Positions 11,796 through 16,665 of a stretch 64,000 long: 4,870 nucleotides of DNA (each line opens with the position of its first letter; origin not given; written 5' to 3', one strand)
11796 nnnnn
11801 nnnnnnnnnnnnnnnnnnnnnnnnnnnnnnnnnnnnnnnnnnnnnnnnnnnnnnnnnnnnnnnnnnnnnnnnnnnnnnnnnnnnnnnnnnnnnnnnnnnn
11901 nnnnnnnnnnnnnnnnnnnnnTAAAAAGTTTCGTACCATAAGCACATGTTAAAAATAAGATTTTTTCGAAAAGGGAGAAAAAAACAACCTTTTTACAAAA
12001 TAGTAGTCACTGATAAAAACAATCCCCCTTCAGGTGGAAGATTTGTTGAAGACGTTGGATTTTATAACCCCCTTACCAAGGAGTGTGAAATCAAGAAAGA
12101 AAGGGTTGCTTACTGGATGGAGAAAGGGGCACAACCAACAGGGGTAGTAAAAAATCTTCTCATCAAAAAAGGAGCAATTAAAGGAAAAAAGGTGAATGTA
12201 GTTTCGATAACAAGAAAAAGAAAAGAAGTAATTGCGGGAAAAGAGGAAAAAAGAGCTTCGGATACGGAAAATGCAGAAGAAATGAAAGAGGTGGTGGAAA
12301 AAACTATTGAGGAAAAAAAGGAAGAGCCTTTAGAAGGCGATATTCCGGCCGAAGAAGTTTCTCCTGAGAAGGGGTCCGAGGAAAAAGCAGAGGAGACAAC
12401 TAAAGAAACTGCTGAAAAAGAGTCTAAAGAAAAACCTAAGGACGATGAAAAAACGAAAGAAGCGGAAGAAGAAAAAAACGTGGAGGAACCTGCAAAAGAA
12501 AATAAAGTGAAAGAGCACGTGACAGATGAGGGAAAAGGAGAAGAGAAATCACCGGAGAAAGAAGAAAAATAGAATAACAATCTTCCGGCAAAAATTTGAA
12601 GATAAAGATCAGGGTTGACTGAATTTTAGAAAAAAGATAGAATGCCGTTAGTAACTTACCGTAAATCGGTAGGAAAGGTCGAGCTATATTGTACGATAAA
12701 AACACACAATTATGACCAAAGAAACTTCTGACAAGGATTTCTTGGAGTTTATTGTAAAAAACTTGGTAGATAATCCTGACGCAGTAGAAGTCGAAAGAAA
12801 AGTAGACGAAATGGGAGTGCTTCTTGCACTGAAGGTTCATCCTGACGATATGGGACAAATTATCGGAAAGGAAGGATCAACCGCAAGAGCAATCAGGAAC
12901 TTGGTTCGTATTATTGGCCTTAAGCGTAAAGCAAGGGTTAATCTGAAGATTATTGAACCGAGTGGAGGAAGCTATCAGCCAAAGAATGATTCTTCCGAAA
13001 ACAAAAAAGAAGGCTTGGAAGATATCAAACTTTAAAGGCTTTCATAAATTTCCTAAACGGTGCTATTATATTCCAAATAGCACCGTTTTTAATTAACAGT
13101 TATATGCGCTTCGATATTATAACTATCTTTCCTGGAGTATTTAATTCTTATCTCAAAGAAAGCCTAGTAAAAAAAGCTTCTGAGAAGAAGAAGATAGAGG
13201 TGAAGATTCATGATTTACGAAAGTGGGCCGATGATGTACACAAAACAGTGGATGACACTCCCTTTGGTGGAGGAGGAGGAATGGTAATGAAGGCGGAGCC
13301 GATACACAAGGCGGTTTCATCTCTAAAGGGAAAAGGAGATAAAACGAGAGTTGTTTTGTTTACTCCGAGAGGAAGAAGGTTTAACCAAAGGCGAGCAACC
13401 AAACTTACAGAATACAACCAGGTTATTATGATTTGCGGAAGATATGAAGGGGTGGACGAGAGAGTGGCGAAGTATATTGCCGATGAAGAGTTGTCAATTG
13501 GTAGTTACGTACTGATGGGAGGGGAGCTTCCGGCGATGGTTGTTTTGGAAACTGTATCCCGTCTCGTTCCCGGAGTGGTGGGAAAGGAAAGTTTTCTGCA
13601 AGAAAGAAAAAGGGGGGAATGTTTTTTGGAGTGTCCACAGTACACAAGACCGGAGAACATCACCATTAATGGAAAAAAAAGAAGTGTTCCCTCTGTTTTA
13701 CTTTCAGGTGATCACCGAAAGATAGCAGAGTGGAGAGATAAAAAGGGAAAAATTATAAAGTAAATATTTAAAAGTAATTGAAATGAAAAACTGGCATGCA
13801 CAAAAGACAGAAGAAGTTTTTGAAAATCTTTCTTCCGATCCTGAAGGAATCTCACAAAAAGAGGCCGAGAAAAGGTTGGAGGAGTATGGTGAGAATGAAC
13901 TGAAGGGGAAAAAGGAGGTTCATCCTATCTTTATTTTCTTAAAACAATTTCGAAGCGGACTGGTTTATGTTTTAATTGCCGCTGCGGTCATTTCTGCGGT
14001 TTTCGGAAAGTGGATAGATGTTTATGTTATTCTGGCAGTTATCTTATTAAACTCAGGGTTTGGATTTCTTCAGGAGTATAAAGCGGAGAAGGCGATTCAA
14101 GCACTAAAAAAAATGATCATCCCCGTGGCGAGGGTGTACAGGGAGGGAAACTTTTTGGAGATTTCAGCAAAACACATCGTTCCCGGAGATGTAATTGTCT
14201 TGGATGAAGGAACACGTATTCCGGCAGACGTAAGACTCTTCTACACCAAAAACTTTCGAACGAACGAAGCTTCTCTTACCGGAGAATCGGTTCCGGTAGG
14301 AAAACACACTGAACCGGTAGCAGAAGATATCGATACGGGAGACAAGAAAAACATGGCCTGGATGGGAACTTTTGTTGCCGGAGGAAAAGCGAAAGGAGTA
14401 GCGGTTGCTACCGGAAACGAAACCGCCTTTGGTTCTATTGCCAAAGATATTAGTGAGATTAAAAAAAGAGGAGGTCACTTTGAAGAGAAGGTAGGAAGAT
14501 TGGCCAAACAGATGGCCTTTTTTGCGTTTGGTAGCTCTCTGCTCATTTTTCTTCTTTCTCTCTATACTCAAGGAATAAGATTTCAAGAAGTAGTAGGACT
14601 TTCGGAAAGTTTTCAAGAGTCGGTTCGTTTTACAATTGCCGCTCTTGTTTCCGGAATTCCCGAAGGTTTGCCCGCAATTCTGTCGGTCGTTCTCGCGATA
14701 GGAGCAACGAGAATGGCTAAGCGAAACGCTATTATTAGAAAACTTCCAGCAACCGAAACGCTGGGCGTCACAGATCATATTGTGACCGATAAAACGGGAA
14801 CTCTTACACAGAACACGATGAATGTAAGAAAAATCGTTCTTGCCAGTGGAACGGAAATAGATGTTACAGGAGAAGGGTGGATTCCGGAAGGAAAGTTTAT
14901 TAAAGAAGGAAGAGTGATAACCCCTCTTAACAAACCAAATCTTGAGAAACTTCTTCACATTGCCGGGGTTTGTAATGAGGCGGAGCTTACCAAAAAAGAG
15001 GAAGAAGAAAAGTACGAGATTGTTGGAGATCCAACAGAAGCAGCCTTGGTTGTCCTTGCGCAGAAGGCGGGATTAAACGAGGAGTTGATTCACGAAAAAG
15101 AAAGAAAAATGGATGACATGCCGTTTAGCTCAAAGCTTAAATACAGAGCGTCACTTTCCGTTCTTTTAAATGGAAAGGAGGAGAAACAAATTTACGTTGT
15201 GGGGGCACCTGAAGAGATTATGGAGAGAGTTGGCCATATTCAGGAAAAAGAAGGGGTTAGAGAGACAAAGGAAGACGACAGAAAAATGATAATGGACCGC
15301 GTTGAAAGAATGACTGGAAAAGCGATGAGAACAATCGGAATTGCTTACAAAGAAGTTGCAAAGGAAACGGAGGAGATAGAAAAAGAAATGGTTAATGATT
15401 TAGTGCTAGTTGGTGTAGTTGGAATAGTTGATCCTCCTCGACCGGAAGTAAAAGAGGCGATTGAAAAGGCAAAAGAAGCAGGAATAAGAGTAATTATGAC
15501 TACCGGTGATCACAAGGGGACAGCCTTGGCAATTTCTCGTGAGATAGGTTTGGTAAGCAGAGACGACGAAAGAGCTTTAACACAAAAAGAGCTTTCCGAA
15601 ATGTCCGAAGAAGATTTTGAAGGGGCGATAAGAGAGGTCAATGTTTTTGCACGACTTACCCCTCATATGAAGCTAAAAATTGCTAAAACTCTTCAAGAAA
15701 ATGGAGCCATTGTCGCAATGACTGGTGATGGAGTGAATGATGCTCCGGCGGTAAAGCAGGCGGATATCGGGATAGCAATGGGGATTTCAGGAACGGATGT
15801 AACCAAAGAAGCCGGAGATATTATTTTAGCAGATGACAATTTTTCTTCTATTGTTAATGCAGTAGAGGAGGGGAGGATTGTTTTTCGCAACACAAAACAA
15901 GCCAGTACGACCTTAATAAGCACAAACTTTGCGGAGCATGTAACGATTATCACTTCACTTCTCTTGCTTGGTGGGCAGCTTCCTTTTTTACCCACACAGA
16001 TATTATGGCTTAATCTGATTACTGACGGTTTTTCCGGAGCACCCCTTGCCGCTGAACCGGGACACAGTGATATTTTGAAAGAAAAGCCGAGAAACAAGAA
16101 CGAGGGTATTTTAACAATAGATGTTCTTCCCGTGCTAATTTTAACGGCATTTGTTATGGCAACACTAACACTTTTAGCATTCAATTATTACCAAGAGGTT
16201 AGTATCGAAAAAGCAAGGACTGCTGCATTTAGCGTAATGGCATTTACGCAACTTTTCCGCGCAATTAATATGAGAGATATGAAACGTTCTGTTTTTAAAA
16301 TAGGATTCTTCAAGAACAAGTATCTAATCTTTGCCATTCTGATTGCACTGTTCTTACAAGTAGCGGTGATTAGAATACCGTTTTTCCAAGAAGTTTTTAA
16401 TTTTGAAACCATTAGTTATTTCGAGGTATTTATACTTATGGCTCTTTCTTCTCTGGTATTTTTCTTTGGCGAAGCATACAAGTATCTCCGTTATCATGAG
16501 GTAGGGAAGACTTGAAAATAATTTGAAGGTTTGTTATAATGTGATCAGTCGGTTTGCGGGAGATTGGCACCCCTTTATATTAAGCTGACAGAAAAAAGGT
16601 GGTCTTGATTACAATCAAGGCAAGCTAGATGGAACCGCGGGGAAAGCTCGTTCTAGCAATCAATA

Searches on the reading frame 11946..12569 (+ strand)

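Call 7: search_protein_families(library=pfam, proteins=[window:11946-12569:+], max_evalue=0.01)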
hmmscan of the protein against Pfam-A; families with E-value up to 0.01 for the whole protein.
window:11946-12569:+ (208 aa): 1 family
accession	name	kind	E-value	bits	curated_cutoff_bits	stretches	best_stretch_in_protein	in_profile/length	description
PF00886.24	Ribosomal_S16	-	2.8e-21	75.6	27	1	8-65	1-62/62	Ribosomal protein S16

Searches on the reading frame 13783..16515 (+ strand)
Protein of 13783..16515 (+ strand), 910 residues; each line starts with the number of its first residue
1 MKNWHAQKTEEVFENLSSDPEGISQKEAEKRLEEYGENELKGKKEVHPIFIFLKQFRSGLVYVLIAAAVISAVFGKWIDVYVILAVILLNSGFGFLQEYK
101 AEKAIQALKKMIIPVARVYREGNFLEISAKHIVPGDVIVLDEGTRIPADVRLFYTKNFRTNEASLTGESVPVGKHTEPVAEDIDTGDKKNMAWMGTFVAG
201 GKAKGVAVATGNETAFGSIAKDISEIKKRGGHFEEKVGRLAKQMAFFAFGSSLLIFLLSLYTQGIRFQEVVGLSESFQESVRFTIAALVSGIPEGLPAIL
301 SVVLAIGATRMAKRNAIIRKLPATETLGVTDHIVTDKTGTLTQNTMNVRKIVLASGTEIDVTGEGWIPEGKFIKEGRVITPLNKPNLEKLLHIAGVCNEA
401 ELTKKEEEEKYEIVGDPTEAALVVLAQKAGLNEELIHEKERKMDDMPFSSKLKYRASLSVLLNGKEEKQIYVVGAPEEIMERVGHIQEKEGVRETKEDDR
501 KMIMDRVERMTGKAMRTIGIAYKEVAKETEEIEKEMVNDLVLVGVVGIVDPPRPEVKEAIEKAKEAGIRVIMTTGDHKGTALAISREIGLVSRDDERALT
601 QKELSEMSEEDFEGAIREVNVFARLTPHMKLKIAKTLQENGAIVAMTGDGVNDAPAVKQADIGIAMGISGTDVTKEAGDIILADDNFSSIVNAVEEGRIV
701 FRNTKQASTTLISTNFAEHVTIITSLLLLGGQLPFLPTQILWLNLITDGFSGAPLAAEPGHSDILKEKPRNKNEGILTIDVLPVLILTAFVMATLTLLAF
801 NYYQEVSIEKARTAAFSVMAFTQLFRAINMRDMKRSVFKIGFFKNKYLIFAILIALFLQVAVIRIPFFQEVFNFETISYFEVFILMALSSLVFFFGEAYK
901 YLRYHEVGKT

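Call 29: list_cluster_members(proteins=[window:13783-16515:+, window:16716-18116:+, window:47433-48977:+, window:22019-24169:+, window:6408-9581:-, window:35878-37692:-, window:11211-11924:+, window:32971-34014:+, window:25334-26434:+, window:42817-44109:+])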
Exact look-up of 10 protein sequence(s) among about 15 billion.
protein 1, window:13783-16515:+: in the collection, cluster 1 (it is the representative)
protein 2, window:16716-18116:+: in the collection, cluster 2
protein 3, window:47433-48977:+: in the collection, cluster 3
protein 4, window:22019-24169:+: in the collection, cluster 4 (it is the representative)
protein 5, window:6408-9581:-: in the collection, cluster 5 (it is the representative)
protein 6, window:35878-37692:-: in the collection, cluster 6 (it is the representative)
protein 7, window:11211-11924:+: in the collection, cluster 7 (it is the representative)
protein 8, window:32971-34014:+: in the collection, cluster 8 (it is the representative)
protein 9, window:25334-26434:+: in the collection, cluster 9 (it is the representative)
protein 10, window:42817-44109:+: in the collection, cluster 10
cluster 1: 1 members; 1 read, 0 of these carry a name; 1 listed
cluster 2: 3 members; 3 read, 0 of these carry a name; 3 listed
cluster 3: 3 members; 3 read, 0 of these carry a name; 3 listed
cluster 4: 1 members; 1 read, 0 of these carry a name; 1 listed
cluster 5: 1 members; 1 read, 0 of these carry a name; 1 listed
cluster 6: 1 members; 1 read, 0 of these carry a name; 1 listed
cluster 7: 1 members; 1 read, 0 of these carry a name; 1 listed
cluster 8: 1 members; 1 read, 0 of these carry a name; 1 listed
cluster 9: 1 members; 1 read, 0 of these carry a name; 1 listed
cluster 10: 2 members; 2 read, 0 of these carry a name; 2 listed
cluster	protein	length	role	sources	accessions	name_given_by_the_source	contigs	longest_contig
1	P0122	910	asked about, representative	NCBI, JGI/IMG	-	-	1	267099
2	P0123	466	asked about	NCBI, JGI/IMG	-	-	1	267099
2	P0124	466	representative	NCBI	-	-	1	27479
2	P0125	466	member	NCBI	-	-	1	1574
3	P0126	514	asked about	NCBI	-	-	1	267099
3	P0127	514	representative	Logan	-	-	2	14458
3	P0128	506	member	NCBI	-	-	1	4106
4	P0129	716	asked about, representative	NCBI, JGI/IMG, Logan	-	-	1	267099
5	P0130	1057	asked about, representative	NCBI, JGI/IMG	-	-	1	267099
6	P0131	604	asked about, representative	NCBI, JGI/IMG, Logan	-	-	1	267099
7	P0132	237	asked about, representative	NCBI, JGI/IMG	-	-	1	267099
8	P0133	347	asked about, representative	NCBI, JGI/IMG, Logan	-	-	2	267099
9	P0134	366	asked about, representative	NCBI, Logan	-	-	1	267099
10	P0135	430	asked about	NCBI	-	-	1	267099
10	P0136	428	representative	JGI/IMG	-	-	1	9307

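Call 57: search_protein_families(library=ncbifam, proteins=[window:13783-16515:+], max_evalue=0.00001)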
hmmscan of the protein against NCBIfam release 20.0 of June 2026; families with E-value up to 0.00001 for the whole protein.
window:13783-16515:+ (910 aa): 21 families
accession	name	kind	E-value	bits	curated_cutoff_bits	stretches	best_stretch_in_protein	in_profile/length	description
TIGR01522.1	ATPase-IIA2_Ca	equivalog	2.4e-199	664.1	798.3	1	8-903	8-850/854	calcium-transporting P-type ATPase, PMR1-type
TIGR01116.1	ATPase-IIA1_Ca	equivalog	2.5e-184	614.6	703.4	1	53-901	2-796/799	calcium-translocating P-type ATPase, SERCA-type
TIGR01523.1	ATPase-IID_K-Na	equivalog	1.9e-152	509.1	645.05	2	386-903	429-989/997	potassium/sodium efflux P-type ATPase, fungal-type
TIGR01517.1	ATPase-IIB_Ca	equivalog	2.8e-130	436.1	507.05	2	391-897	391-874/882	calcium-translocating P-type ATPase, PMCA-type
TIGR01647.1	ATPase-IIIA_H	equivalog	1.4e-126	423.6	615.5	2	22-356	1-312/755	plasma-membrane proton-efflux P-type ATPase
TIGR01106.1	ATPase-IIC_X-K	subfamily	1.2e-124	417.3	946.1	2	5-596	18-613/997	Na,H/K antiporter P-type ATPase subunit alpha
TIGR01524.1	ATPase-IIIB_Mg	equivalog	4.7e-115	385.4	610.75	2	6-358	17-364/867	magnesium-translocating P-type ATPase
NF011702.0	PRK15122.1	subfamily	2.9e-106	356.4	975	2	6-358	33-401/907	magnesium-translocating P-type ATPase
TIGR01494.1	ATPase_P-type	subfamily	4.1e-82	276.1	62.3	3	82-355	1-236/478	HAD-IC family P-type ATPase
TIGR01525.1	ATPase-IB_hvy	subfamily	3.9e-63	214.2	346.25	3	64-357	4-275/560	heavy metal translocating P-type ATPase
TIGR01657.1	P-ATPase-V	hypoth_equivalog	4.4e-61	206.6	618.25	2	11-606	128-713/1055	ATP13A2 family polyamine export P-type ATPase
TIGR01512.1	ATPase-IB2_Cd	subfamily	1.5e-47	162.5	313.5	2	620-709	366-451/494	cadmium family heavy metal-translocating P-type ATPase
TIGR01511.1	ATPase-IB1_Cu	subfamily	6e-37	127.7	397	3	619-707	408-492/542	copper-translocating P-type ATPase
NF008262.1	PRK11033.1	equivalog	3.4e-34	118.4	1005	2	622-731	601-705/731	zinc/cadmium/mercury/lead-transporting ATPase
NF033775.1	P_type_ZntA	exception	1.2e-31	109.8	1240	2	623-731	603-706/732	Zn(II)/Cd(II)/Pb(II) translocating P-type ATPase ZntA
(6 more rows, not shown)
